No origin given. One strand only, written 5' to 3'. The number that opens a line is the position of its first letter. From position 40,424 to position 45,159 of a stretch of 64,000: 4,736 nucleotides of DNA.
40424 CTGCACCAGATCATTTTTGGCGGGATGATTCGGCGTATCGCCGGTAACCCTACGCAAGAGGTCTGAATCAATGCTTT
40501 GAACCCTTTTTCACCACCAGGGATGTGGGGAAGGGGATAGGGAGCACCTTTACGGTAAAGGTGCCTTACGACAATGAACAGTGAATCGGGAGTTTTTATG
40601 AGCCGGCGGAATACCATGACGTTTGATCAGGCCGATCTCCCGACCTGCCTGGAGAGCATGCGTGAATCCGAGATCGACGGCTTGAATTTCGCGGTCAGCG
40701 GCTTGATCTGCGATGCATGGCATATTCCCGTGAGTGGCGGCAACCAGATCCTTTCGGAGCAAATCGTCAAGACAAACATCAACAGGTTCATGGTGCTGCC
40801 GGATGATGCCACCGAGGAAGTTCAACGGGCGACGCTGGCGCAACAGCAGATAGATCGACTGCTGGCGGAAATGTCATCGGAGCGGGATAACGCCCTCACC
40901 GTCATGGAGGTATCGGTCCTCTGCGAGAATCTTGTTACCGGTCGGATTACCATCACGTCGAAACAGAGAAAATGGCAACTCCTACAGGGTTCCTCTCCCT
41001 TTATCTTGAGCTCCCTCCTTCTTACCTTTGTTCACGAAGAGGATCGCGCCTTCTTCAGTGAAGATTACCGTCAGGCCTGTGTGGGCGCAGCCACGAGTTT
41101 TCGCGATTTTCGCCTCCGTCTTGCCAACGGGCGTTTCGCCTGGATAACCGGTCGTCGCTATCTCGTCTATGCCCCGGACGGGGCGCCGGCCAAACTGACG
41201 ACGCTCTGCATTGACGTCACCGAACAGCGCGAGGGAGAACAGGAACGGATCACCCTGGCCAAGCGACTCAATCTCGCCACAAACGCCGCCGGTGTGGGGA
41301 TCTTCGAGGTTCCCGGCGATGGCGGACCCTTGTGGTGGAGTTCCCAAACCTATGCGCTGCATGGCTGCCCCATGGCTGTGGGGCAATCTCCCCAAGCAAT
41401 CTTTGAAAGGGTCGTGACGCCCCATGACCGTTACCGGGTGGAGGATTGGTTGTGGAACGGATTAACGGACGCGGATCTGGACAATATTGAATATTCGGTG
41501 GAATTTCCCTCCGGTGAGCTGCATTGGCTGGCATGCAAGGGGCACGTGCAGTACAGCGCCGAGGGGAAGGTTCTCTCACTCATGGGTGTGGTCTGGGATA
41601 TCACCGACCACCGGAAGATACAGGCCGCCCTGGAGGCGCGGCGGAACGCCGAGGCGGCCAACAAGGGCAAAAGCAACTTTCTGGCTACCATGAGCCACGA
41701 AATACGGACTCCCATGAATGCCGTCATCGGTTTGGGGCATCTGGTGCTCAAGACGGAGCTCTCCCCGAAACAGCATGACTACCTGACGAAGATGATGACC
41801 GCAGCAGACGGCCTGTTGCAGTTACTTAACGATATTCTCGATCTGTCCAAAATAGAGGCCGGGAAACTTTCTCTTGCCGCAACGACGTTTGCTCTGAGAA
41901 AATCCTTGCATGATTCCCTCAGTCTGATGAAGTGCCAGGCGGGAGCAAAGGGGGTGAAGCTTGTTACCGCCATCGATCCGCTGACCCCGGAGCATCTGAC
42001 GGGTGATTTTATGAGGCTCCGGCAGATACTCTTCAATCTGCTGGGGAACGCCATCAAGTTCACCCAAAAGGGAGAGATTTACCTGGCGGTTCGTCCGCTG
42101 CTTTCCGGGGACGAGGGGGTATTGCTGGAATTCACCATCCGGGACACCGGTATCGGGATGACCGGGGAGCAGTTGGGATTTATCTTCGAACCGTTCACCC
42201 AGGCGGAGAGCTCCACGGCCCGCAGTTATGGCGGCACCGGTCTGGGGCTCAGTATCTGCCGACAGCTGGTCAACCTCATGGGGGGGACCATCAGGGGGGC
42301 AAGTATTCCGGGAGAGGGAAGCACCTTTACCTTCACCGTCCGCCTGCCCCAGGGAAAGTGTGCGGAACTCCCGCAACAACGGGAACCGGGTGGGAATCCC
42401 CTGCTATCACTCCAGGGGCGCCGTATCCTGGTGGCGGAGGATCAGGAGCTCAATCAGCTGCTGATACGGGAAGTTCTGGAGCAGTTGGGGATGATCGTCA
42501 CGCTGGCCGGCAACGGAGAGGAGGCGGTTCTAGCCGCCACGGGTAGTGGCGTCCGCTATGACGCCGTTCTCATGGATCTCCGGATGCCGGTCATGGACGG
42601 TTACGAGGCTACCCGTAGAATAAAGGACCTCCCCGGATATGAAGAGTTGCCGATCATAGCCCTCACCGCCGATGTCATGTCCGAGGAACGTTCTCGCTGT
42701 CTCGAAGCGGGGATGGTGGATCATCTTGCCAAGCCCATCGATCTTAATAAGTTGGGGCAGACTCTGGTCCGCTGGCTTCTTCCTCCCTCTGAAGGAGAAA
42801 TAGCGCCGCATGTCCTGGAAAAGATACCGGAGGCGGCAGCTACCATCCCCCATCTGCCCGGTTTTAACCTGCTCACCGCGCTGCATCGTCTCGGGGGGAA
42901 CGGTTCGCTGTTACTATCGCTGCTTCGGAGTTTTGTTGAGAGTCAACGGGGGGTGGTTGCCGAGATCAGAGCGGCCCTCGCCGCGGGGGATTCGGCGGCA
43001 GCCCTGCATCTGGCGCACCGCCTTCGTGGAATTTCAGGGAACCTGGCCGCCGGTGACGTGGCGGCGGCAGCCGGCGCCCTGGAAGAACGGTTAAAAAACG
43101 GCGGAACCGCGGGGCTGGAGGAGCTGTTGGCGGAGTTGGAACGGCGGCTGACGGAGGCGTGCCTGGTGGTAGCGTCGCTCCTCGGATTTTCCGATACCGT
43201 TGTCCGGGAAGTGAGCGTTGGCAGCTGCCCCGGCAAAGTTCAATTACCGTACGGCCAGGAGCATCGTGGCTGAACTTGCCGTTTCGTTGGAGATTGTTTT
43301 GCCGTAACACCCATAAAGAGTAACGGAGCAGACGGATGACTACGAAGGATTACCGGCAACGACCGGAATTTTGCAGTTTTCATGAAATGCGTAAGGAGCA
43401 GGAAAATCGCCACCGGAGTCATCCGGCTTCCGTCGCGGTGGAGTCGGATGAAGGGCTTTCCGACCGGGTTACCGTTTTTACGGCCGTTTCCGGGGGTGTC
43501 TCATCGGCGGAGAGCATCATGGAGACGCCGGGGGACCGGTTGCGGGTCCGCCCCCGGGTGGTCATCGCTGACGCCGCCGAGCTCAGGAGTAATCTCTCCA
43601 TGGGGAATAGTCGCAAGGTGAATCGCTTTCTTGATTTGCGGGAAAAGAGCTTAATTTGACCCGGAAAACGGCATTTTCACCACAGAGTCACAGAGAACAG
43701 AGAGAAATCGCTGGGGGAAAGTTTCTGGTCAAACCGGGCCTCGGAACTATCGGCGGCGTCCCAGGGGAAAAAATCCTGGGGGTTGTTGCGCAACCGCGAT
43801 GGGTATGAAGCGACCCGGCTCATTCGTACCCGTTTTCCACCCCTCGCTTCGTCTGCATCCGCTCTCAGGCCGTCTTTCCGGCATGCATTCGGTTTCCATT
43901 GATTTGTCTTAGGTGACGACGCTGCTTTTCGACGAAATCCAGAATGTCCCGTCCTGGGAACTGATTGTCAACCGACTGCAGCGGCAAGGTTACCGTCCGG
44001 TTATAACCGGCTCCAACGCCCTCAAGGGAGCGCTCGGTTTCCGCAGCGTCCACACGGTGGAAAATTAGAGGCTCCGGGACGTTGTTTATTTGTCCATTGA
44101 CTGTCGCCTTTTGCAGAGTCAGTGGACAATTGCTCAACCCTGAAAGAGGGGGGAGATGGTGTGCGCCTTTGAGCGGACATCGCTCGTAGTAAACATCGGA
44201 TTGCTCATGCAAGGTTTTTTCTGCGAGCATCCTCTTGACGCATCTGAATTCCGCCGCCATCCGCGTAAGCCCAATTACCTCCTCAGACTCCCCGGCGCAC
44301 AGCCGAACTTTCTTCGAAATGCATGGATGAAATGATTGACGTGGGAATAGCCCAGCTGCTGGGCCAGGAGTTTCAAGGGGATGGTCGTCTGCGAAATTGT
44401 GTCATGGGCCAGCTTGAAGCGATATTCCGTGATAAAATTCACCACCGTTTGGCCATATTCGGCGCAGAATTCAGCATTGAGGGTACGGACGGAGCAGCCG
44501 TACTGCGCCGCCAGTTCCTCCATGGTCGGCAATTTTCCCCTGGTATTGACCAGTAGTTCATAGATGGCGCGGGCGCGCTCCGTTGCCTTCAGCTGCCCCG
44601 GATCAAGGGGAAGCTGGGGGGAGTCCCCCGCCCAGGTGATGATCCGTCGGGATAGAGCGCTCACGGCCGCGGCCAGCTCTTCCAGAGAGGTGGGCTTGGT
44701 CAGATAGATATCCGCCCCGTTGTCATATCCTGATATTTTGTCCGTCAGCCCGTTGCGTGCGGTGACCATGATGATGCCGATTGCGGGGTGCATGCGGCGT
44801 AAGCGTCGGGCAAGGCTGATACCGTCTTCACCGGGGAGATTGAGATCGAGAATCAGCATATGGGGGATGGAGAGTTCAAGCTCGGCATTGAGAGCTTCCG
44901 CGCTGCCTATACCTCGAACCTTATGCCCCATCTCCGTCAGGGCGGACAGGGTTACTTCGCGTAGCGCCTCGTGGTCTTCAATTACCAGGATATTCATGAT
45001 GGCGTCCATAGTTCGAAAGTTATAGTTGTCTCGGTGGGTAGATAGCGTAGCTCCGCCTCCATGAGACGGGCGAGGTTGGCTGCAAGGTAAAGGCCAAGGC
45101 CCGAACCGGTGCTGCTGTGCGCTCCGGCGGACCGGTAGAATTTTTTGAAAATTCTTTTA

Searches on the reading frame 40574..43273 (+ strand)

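Call 8: search_protein_families(library=pfam, proteins=[window:40574-43273:+], max_evalue=0.001)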
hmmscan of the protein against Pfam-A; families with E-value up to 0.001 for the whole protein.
window:40574-43273:+ (899 aa): 6 families
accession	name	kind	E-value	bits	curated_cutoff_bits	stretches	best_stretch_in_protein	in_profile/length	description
PF02518.31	HATPase_c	-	1.5e-29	103.1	26.4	1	477-592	1-110/111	Histidine kinase-, DNA gyrase B-, and HSP90-like ATPase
PF00072.30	Response_reg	-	7.9e-25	87.6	30.2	1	618-730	1-109/111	Response regulator receiver domain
PF00512.31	HisKA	-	2.5e-18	66.3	26.9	1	366-430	2-66/66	His Kinase A (phospho-acceptor) domain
PF01627.28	Hpt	-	7.2e-11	42.6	24.6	1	783-861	2-80/84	Hpt domain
PF08447.18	PAS_3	-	1.7e-10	41.4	25.6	1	255-340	4-89/89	PAS fold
PF08448.16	PAS_4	-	0.00022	21.8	23.1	0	152-220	43-110/110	PAS fold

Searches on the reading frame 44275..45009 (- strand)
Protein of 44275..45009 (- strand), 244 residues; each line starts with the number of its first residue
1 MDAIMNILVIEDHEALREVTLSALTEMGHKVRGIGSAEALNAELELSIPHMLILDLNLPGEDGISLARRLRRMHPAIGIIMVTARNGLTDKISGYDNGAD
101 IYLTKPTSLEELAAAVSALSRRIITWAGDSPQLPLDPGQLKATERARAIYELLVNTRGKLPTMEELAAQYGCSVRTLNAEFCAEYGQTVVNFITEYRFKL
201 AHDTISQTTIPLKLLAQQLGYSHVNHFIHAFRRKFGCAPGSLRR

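Call 84: search_protein_families(library=pfam, proteins=[window:44275-45009:-], max_evalue=0.001)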
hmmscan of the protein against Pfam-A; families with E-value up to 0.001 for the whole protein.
window:44275-45009:- (244 aa): 4 families
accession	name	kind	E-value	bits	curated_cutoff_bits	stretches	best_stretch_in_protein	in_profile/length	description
PF00072.30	Response_reg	-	1.2e-22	80.6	30.2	1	7-116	1-110/111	Response regulator receiver domain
PF12833.13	HTH_18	-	5.9e-19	68.6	33.6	1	166-244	1-79/80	Helix-turn-helix domain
PF00165.29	HTH_AraC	-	1.8e-11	44.3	26.6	1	207-243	6-41/42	Bacterial regulatory helix-turn-helix proteins, AraC family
PF08279.18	HTH_11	-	0.00057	20.2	25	0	145-177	1-32/55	HTH domain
